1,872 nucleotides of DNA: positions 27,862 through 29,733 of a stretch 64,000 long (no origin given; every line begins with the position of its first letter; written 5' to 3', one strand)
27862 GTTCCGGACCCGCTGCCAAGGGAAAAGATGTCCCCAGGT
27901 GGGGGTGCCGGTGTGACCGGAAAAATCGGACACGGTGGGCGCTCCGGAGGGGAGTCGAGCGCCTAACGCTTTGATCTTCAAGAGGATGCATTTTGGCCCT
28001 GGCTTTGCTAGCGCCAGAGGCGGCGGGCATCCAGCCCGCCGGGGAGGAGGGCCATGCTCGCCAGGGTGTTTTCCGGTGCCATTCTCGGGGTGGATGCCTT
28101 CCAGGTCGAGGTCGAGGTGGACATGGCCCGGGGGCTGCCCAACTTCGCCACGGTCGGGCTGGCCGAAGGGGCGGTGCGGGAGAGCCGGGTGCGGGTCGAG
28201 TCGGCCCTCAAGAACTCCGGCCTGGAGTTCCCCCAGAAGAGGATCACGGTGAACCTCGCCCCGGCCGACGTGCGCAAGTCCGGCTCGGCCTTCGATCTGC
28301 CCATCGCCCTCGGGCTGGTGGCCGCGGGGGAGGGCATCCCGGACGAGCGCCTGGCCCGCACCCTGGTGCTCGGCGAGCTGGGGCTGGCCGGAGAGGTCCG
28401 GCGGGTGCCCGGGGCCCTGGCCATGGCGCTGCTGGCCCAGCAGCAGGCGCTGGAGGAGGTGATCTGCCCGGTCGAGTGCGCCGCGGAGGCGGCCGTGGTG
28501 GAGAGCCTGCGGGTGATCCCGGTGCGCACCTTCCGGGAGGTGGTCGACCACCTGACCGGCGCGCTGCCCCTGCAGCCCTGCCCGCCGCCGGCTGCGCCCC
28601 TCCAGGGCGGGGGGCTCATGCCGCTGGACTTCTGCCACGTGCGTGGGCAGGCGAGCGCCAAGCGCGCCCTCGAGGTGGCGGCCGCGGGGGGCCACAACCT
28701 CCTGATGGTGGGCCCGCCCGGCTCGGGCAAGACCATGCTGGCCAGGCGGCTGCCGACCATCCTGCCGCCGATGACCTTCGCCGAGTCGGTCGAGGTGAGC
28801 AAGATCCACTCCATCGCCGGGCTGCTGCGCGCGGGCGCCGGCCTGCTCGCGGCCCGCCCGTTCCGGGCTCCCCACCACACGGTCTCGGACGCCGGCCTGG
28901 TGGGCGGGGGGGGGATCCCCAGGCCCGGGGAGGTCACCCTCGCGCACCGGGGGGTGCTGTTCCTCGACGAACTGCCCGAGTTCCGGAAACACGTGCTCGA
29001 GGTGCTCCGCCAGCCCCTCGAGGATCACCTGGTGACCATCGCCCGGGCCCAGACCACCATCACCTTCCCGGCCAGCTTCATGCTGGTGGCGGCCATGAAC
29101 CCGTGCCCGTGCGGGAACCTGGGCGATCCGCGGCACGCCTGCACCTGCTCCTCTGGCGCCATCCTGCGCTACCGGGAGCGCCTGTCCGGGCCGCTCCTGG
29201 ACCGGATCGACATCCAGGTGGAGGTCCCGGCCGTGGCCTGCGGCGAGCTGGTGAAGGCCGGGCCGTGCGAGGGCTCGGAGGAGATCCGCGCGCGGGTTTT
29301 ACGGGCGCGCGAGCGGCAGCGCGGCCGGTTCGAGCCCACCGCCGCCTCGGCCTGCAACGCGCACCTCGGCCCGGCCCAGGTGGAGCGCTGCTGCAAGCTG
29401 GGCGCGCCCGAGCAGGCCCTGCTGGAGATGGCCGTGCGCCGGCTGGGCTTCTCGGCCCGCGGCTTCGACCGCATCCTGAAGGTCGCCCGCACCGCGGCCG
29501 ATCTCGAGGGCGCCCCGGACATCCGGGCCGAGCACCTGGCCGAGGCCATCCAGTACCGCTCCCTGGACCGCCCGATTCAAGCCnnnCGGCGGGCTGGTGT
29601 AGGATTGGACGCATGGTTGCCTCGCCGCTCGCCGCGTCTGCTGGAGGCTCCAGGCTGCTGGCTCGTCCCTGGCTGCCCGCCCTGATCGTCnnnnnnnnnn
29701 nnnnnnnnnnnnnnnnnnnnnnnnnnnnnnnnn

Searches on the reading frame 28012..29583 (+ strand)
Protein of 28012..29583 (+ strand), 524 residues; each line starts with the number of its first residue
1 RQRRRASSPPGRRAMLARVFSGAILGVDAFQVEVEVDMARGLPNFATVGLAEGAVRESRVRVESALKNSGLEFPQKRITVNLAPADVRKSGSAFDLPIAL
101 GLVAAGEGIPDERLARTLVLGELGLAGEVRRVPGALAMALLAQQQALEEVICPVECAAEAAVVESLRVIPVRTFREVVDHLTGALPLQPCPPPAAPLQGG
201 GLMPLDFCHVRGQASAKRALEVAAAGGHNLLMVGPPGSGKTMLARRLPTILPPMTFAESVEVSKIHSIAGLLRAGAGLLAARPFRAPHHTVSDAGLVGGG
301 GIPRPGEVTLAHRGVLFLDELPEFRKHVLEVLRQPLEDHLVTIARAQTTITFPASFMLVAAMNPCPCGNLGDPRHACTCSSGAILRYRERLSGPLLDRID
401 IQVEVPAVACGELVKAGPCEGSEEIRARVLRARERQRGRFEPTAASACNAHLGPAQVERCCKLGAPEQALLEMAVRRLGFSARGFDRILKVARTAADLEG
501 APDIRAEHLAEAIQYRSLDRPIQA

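Call 34: search_protein_families(library=pfam, proteins=[window:28012-29583:+], max_evalue=0.001)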
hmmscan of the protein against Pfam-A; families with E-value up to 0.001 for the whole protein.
window:28012-29583:+ (524 aa): 10 families
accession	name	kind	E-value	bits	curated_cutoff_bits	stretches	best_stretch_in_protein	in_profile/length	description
PF01078.27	Mg_chelatase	-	1.4e-96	322.3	20.3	1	206-410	1-204/207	Magnesium chelatase, subunit ChlI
PF13541.12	ChlI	-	5.7e-43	146.1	27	1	34-155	1-120/121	Subunit ChlI of Mg-chelatase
PF13335.12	Mg_chelatase_C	-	3.8e-31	108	26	1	420-516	2-94/94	Magnesium chelatase, subunit ChlI C-terminal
PF07728.20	AAA_5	-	2.2e-10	41.1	22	1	312-366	66-125/139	AAA domain (dynein-related subfamily)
PF00493.29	MCM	-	2.7e-08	33.6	23.3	1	305-365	114-174/224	MCM P-loop domain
PF05496.18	RuvB_N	-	0.00012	22.3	27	0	309-344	81-116/159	Holliday junction DNA helicase RuvB P-loop domain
PF13191.12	AAA_16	-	0.00018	22.5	32.6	0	218-257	14-56/167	AAA ATPase domain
PF00158.32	Sigma54_activat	-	0.00021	21.4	20.2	0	304-362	85-141/168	Sigma-54 interaction domain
PF13401.12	AAA_22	-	0.00035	21.3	27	1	230-337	8-109/130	AAA domain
PF13671.12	AAA_33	-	0.00047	20.9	27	0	230-253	2-25/143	AAA domain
